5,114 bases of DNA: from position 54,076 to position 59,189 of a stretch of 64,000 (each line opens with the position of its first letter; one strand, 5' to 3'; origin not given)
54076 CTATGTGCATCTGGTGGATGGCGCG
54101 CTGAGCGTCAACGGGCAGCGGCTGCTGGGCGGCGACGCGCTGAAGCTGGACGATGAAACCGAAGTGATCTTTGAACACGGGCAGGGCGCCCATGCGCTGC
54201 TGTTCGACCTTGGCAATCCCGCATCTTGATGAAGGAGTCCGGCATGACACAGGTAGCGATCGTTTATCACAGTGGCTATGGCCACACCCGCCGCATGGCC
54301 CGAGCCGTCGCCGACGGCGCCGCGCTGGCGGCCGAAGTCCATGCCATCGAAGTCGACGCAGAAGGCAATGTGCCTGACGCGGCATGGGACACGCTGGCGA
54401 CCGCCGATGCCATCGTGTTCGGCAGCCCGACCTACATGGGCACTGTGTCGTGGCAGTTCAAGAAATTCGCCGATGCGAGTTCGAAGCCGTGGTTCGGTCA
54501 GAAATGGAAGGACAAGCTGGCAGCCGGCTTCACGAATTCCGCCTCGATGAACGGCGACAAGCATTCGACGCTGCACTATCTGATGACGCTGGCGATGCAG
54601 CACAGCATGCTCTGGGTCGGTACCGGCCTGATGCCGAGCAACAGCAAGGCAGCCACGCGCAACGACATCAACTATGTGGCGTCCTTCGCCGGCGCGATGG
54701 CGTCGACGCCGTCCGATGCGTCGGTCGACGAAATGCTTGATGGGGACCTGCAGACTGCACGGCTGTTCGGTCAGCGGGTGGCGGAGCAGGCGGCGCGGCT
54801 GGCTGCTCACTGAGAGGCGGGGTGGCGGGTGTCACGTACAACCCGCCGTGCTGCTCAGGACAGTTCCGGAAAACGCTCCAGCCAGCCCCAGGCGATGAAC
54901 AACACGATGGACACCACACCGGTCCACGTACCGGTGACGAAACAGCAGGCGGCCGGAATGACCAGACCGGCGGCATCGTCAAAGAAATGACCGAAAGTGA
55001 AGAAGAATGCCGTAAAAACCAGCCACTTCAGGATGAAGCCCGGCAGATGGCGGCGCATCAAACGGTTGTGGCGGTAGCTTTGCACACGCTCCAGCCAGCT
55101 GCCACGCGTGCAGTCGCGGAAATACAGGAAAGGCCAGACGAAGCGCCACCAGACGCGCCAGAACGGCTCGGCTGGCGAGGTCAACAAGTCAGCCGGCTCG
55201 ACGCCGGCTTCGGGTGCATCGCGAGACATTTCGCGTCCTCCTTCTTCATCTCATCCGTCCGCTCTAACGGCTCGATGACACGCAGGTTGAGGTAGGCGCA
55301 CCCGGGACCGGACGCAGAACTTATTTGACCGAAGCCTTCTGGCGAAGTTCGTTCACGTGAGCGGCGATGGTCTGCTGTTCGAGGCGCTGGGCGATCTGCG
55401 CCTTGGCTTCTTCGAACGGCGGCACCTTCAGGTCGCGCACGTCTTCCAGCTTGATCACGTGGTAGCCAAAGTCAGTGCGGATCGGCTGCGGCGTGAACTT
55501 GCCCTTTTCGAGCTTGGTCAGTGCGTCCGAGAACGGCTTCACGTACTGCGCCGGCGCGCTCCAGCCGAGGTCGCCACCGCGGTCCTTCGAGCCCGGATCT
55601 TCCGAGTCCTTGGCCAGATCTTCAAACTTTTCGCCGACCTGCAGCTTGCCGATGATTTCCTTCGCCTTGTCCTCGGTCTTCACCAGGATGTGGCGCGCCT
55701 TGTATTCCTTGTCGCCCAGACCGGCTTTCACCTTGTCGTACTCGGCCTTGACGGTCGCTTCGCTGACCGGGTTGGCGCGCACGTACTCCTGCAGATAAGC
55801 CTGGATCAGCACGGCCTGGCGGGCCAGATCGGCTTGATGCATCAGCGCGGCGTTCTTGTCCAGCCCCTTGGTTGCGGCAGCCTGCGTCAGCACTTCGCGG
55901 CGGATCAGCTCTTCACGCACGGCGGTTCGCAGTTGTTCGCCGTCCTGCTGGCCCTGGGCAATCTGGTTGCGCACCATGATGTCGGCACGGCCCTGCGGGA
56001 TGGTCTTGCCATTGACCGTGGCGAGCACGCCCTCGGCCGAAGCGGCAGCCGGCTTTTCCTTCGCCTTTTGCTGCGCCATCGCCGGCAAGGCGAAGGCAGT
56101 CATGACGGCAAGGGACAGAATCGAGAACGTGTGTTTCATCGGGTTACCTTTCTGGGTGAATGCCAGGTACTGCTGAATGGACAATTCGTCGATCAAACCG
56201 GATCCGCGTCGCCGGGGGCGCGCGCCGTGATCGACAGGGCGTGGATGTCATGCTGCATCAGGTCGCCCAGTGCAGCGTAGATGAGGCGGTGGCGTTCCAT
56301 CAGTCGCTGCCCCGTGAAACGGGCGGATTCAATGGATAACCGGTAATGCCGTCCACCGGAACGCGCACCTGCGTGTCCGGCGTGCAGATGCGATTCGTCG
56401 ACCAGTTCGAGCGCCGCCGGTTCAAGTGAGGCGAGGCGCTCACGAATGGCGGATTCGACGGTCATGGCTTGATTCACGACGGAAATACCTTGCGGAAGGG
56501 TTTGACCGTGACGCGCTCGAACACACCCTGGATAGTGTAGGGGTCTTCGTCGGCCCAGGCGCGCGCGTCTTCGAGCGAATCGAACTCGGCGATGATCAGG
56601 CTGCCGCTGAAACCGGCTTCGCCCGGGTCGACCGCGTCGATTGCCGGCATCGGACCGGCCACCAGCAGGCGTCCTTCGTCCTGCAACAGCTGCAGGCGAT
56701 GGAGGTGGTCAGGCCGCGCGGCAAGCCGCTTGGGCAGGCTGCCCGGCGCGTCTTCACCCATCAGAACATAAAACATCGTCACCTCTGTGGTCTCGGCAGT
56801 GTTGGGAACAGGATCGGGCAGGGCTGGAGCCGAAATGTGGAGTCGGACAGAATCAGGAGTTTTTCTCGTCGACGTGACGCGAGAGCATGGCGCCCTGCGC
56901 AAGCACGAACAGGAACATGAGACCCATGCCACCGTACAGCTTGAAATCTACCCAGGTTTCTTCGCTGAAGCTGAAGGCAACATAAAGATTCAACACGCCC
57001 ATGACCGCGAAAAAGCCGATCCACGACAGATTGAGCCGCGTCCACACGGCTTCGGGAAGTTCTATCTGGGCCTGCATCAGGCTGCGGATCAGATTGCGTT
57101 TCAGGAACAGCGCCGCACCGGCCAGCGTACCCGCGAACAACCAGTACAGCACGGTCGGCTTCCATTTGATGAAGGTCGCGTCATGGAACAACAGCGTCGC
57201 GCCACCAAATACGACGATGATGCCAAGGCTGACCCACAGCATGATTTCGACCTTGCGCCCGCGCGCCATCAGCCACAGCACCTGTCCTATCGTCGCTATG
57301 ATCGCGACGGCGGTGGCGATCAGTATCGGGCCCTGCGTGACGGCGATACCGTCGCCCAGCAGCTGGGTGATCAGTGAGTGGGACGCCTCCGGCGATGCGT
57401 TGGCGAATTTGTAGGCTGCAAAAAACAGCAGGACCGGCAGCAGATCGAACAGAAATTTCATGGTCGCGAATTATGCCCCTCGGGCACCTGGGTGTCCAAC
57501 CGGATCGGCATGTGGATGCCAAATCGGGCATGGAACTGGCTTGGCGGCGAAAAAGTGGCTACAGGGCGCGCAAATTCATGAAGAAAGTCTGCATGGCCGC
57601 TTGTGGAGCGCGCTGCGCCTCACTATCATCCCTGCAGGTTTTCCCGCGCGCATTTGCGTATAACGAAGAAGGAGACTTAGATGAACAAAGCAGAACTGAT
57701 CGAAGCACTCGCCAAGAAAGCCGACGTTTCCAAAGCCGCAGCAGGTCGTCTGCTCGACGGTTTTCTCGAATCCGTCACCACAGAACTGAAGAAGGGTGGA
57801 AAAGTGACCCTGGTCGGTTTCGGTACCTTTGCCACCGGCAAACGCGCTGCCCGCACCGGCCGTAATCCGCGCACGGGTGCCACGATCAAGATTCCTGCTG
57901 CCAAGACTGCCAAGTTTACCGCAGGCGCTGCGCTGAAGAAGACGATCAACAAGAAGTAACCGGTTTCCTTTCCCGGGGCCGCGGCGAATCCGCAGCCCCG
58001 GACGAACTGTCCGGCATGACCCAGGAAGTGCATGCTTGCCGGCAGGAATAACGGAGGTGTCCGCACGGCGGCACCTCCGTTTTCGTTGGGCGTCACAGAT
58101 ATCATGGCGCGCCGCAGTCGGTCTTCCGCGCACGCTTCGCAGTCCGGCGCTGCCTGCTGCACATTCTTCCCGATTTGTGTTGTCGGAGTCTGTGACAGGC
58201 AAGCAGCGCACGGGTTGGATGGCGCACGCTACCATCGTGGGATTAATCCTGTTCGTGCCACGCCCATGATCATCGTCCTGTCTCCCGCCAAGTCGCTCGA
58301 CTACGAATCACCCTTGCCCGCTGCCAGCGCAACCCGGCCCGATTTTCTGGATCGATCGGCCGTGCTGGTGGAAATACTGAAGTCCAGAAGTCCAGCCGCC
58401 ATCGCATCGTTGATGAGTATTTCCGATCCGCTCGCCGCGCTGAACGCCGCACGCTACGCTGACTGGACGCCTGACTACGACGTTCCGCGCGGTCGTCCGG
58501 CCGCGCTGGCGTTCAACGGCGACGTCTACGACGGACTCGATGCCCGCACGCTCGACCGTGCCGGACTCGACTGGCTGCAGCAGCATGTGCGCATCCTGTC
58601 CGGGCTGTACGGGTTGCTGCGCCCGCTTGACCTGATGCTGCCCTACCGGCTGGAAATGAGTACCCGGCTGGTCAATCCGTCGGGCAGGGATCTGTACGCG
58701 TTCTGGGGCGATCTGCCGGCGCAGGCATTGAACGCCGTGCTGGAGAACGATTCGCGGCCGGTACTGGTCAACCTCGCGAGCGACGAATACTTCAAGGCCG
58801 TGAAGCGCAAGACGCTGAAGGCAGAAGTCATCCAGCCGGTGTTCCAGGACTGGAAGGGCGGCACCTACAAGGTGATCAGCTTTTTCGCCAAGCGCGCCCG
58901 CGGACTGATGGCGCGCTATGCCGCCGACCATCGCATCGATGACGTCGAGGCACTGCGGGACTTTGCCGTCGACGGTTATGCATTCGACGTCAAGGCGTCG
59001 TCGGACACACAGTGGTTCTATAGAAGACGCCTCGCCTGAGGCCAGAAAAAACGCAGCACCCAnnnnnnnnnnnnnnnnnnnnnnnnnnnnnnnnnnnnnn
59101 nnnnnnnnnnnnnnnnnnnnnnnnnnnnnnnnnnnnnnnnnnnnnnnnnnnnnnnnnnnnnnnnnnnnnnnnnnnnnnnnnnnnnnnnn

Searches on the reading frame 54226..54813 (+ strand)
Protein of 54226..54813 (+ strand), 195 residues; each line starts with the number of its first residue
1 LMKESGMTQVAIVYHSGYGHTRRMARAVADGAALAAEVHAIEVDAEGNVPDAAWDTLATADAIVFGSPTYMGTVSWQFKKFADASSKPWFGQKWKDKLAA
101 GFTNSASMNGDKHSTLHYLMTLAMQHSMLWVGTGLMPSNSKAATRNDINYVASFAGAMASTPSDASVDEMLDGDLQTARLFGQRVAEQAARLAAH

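Call 29: search_protein_families(library=pfam, proteins=[window:54226-54813:+], max_evalue=0.001)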
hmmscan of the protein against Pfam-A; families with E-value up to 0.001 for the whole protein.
window:54226-54813:+ (195 aa): 4 families
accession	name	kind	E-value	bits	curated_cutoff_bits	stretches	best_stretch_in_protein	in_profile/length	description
PF03358.20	FMN_red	-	3.1e-11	43.5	24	1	53-134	64-143/152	NADPH-dependent FMN reductase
PF12724.12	Flavodoxin_5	-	7.8e-09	36.4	27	1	12-114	2-93/145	Flavodoxin domain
PF00258.30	Flavodoxin_1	-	4.4e-07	30.6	25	1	12-83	1-70/143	Flavodoxin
PF02525.22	Flavodoxin_2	-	2.2e-05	24.7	27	1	23-94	19-112/198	Flavodoxin-like fold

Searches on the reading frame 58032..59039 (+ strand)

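Call 98: search_protein_families(library=pfam, proteins=[window:58032-59039:+], max_evalue=0.00001)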
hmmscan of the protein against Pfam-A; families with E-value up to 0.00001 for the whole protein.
window:58032-59039:+ (335 aa): 1 family
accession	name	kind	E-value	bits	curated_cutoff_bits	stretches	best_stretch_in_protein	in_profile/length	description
PF03883.20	H2O2_YaaD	-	3.3e-86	289.1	29.6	1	79-320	1-234/236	Peroxide stress protein YaaA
